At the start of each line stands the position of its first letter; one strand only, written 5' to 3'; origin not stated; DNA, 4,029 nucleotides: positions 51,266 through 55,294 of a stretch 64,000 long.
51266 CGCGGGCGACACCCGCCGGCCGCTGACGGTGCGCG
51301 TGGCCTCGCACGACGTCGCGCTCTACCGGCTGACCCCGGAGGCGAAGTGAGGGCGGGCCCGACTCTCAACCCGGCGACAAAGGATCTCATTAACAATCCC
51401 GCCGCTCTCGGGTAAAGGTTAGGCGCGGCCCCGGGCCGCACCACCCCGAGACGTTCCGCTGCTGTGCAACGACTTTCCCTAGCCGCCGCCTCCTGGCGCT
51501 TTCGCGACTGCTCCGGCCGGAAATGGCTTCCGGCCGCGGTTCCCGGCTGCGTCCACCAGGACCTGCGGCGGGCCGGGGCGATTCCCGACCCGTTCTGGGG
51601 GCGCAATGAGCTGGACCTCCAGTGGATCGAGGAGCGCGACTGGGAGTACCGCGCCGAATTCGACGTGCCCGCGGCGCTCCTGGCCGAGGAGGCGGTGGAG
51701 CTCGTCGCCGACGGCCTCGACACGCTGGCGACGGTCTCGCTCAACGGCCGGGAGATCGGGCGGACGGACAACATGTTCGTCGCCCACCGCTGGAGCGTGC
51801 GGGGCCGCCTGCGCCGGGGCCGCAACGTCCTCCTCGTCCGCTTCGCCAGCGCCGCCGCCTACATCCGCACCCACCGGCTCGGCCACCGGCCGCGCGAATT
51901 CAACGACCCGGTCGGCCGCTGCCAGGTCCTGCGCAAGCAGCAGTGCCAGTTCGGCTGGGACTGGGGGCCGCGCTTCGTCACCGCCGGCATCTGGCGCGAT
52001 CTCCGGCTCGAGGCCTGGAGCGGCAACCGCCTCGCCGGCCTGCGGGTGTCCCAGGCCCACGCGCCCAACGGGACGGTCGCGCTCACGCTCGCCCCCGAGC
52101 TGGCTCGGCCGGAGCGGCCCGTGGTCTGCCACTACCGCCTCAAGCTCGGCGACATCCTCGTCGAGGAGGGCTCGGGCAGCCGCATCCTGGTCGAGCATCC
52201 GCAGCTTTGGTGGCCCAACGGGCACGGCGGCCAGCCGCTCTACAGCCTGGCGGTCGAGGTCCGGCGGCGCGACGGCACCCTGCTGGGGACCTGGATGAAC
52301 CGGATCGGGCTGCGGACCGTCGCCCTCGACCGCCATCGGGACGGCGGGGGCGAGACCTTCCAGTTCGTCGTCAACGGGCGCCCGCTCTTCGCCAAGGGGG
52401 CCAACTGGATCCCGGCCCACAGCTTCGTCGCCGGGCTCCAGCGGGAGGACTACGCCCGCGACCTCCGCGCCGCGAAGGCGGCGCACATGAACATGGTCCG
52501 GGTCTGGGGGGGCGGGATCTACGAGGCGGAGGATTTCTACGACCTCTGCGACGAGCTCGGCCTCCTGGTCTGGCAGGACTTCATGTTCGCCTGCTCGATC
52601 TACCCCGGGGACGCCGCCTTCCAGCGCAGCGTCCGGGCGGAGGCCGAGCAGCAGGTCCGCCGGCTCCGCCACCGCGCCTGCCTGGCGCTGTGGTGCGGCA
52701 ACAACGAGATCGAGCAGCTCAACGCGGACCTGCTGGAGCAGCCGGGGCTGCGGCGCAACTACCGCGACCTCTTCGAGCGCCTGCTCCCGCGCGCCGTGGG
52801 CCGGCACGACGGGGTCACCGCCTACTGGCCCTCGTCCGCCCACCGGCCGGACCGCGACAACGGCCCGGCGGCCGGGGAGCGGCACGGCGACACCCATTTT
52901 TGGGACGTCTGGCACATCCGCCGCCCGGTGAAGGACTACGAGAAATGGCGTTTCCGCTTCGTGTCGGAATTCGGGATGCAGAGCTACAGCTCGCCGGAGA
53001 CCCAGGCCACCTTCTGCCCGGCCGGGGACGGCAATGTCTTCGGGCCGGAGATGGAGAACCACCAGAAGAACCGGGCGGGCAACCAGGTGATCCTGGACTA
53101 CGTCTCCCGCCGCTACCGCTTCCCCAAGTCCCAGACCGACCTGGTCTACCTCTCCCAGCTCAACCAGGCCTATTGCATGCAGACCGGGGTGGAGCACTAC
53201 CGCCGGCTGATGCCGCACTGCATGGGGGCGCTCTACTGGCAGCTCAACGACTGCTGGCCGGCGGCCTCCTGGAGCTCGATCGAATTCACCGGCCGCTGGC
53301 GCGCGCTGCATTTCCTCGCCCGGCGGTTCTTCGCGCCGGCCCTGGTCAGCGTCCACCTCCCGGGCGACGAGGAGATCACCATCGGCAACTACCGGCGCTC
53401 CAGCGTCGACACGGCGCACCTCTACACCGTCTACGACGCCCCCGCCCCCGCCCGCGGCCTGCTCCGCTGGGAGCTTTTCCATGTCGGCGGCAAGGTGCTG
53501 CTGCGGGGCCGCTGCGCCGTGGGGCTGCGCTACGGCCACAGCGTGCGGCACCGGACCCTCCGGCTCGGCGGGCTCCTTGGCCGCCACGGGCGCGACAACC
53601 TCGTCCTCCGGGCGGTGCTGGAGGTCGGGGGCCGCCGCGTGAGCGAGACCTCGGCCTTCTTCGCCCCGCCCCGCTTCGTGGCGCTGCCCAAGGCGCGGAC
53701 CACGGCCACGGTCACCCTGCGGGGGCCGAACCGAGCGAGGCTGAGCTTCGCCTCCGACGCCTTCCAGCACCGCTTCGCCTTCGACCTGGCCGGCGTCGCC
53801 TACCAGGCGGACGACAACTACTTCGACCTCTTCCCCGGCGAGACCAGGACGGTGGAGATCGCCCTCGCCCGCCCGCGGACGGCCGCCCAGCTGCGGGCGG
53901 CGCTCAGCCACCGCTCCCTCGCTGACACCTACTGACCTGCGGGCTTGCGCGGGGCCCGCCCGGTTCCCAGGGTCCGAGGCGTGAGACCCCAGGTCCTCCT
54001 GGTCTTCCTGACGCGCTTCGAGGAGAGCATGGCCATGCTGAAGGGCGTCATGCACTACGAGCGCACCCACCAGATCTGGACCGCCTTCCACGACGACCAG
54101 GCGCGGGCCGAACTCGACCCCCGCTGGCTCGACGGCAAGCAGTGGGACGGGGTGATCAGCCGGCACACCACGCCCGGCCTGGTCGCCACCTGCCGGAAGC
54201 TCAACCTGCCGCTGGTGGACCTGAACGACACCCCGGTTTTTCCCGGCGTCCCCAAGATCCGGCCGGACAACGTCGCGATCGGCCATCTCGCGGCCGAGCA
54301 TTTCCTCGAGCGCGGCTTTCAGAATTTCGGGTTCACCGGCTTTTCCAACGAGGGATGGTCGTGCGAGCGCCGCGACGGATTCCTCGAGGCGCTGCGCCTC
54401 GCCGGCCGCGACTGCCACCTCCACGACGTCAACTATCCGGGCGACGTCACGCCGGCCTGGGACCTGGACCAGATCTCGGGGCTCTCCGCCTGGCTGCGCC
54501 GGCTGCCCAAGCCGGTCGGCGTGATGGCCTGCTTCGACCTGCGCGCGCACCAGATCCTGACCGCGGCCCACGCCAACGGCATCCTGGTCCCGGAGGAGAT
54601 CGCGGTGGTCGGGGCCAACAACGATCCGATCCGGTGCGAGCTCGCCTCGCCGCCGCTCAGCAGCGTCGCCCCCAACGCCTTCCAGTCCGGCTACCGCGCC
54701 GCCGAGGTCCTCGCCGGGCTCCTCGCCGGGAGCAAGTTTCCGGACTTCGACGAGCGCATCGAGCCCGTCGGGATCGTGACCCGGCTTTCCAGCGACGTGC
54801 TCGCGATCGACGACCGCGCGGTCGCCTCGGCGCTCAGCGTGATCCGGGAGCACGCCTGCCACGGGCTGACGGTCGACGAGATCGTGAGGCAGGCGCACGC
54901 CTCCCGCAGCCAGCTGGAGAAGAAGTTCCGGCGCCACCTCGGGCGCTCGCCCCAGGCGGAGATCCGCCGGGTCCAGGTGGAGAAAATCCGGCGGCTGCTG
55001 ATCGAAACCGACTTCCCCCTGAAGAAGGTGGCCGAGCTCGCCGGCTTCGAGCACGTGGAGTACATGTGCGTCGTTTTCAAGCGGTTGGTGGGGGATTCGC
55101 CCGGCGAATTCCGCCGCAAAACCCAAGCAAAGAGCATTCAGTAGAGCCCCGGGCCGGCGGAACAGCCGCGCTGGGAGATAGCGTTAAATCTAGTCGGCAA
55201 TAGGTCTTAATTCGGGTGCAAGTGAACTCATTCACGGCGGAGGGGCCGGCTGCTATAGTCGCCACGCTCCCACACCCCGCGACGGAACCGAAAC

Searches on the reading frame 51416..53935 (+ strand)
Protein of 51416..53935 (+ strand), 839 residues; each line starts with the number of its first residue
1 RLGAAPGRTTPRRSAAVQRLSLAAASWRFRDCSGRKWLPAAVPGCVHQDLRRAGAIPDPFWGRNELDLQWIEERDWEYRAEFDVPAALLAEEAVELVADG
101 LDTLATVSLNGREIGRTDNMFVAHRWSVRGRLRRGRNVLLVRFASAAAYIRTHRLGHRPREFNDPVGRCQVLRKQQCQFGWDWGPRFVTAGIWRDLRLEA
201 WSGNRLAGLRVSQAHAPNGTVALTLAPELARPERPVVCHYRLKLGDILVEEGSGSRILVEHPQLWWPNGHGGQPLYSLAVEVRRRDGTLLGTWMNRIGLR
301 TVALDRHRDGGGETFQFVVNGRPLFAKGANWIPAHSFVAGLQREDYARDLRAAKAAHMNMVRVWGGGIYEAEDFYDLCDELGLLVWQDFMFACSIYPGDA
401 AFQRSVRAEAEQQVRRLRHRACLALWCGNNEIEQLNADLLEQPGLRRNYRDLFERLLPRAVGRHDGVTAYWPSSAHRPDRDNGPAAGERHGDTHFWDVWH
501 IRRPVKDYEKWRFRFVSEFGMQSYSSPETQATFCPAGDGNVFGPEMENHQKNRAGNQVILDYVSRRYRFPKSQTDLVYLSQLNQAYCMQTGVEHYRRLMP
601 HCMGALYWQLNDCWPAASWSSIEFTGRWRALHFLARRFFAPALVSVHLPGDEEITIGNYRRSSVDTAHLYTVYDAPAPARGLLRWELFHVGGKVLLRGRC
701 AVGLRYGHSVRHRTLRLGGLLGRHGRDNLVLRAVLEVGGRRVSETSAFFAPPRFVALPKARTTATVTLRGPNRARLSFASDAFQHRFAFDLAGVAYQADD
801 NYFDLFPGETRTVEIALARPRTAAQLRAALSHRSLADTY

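Call 32: search_protein_families(library=pfam, proteins=[window:51416-53935:+], max_evalue=0.0001)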
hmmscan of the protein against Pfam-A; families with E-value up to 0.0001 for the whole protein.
window:51416-53935:+ (839 aa): 4 families
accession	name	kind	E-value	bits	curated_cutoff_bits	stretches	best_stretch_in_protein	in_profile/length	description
PF22666.2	Glyco_hydro_2_N2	-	3.5e-60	203.3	27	1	27-194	1-167/167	Glycosyl hydrolase 2 galactose-binding domain-like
PF17753.7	Ig_mannosidase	-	5.3e-10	39.3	22.6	1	771-838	14-81/81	Ig-fold domain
PF17786.7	Mannosidase_ig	-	4.8e-07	30.7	23.4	1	666-753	2-90/91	Mannosidase Ig/CBM-like domain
PF00703.27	Glyco_hydro_2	-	6.2e-05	24.2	23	0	256-300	69-109/109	Glycosyl hydrolases family 2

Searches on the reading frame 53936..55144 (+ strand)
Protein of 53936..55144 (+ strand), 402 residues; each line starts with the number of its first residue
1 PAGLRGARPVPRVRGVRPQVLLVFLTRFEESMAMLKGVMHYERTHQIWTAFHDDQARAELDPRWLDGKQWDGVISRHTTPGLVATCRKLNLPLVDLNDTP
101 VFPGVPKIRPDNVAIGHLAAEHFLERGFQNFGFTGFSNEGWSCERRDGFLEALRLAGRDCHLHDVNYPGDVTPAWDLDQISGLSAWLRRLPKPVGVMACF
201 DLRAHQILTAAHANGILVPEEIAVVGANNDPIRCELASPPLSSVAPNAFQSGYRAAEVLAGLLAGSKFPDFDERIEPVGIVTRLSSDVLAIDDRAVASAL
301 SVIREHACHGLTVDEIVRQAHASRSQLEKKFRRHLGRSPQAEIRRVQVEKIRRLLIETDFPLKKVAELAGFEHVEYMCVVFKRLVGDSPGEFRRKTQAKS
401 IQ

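Call 32: search_protein_families(library=pfam, proteins=[window:53936-55144:+], max_evalue=0.0001)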
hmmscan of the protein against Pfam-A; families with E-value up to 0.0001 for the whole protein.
window:53936-55144:+ (402 aa): 5 families
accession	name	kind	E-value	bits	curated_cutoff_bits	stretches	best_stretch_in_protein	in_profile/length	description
PF13377.12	Peripla_BP_3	-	4.3e-30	105.4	26.5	1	120-286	1-167/167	Periplasmic binding protein-like domain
PF12833.13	HTH_18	-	2.2e-20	73.2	33.6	1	317-395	2-80/80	Helix-turn-helix domain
PF00165.29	HTH_AraC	-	2.8e-16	59.6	26.6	1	303-343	1-41/42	Bacterial regulatory helix-turn-helix proteins, AraC family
PF00532.27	Peripla_BP_1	-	8.2e-09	35.8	22.2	1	64-166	52-160/281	Periplasmic binding proteins and sugar binding domain of LacI family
PF13407.12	Peripla_BP_4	-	3e-05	24.1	35.1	1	91-266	81-257/258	Periplasmic binding protein domain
